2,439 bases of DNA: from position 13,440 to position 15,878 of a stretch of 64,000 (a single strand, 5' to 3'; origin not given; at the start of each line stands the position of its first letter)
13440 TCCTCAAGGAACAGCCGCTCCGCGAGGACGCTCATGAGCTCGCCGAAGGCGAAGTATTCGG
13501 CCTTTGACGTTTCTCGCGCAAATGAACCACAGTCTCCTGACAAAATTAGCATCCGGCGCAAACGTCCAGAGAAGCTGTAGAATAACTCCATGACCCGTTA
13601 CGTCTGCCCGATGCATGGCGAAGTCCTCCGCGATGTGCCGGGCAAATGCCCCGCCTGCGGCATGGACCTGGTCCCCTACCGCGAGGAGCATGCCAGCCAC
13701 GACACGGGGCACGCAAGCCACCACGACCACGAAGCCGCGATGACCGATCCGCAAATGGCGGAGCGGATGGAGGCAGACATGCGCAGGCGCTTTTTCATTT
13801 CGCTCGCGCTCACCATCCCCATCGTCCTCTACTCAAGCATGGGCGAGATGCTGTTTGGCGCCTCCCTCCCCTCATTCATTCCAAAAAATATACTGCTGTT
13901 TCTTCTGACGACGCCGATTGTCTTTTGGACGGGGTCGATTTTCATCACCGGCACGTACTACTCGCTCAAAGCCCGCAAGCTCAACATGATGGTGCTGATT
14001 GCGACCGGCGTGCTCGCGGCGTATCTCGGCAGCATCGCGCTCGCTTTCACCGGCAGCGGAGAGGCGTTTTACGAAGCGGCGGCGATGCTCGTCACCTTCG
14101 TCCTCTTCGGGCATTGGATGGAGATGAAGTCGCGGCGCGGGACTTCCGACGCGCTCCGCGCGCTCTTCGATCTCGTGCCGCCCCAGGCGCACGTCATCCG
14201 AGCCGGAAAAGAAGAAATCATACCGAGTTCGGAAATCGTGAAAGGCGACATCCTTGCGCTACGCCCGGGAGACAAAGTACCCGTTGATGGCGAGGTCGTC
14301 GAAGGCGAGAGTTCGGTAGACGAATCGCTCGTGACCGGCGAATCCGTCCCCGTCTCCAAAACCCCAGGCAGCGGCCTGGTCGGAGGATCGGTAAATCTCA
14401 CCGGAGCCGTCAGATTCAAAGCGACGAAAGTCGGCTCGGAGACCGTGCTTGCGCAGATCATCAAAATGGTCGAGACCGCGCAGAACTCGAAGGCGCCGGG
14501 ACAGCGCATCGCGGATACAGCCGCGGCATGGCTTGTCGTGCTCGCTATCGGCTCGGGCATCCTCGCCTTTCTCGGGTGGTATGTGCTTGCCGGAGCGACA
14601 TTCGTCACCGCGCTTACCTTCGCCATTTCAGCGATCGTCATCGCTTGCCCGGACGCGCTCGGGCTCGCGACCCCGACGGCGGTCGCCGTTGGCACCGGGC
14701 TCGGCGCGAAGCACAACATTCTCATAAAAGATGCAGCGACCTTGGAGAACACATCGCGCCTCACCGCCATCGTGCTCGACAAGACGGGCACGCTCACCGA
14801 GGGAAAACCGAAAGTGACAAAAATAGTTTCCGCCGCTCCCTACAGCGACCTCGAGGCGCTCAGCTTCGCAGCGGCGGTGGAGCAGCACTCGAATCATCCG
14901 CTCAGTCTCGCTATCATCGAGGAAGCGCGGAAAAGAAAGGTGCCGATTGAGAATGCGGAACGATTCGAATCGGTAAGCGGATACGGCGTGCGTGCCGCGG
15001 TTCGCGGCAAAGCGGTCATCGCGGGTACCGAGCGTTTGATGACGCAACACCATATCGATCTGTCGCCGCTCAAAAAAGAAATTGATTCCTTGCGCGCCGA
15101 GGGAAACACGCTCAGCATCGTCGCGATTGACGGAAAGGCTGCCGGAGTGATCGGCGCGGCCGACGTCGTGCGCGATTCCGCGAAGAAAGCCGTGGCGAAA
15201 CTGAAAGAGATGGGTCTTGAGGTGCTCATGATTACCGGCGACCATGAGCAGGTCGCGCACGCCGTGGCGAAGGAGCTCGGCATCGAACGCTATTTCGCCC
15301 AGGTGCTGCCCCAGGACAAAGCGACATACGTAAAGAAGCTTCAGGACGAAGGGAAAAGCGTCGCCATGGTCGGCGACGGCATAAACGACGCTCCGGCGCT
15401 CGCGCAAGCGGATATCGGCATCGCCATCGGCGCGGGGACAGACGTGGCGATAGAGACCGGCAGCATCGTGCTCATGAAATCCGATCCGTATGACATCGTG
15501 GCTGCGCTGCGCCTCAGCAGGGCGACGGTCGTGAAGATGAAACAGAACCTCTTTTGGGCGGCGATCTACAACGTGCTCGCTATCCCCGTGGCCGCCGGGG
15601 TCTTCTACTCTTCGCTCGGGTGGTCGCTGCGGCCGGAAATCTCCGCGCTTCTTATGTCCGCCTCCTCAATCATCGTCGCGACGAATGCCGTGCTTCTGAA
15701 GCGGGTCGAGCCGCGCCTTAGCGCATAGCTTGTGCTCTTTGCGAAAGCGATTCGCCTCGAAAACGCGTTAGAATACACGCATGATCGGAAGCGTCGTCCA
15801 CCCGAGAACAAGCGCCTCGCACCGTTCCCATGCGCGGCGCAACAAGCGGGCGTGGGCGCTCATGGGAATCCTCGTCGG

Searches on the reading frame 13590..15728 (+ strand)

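Call 56: search_protein_families(library=pfam, proteins=[window:13590-15728:+], max_evalue=0.0001)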
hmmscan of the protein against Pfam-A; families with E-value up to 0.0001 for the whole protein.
window:13590-15728:+ (712 aa): 4 families
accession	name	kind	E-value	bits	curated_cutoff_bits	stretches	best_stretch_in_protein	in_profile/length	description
PF00122.25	E1-E2_ATPase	-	6.4e-54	182.7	28.1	1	195-375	2-181/181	E1-E2 ATPase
PF00702.32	Hydrolase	-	2.1e-37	129.8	26.4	1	392-608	2-191/191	haloacid dehalogenase-like hydrolase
PF19335.5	HMBD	-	1.3e-12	47.8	23.6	1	4-29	2-27/28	Heavy metal binding domain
PF08282.18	Hydrolase_3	-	1.7e-05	25.1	20.9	0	581-627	196-242/255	haloacid dehalogenase-like hydrolase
